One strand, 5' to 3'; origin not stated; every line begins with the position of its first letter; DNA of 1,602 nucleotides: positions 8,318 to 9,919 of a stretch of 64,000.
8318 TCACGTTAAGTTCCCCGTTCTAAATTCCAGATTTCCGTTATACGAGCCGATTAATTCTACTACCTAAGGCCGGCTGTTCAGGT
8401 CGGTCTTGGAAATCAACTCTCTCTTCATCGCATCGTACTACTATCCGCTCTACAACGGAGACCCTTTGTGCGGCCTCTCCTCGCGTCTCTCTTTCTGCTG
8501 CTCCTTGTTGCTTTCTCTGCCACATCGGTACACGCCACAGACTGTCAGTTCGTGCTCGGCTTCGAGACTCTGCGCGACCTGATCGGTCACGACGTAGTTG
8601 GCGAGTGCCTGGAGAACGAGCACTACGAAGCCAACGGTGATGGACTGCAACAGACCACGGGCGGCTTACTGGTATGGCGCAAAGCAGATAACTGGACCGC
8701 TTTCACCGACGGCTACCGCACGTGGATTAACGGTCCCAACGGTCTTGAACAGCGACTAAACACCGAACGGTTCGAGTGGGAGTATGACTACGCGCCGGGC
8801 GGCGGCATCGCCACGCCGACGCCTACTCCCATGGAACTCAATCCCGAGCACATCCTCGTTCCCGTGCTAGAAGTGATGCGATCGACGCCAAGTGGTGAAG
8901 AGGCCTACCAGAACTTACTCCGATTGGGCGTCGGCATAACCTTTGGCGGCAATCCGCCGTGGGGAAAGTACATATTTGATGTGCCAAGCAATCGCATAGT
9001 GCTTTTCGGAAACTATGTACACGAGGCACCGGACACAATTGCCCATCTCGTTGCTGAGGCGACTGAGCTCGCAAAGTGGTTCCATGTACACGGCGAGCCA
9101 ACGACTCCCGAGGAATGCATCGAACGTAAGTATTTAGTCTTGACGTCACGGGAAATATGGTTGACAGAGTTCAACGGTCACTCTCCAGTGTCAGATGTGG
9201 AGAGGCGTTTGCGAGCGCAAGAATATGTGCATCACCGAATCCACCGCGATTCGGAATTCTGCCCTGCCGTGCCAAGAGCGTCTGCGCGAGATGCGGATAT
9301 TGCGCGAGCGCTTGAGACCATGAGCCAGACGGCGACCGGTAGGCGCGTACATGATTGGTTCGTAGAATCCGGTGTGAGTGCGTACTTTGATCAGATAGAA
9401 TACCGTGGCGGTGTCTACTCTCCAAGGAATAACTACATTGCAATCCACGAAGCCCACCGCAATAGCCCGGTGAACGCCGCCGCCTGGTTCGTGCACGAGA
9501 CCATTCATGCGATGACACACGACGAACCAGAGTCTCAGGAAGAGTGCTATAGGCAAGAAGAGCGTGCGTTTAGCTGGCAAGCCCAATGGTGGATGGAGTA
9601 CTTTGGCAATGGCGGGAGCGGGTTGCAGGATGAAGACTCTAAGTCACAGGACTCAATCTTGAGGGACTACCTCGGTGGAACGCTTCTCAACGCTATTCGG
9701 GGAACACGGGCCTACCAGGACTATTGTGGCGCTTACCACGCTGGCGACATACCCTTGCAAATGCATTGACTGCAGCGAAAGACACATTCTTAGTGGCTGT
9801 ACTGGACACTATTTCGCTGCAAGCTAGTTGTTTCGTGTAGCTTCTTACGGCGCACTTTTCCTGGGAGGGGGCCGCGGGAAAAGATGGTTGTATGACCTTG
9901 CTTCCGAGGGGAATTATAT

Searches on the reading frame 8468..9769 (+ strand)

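Call 6: search_protein_families(library=pfam, proteins=[window:8468-9769:+], max_evalue=0.01)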
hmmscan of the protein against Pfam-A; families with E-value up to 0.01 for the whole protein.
window:8468-9769:+ (433 aa): 0 families

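Call 10: search_protein_families(library=ncbifam, proteins=[window:8468-9769:+], max_evalue=0.01)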
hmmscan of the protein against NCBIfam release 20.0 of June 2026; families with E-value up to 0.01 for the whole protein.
window:8468-9769:+ (433 aa): 0 families

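Call 99: search_protein_families(library=phrogs, proteins=[window:8468-9769:+], max_evalue=0.1)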
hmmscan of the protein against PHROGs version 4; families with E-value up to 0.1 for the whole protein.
window:8468-9769:+ (433 aa): 1 family
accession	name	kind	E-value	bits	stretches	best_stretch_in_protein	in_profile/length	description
phrog_87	-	other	0.029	15.1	1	307-376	57-123/227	metallo-protease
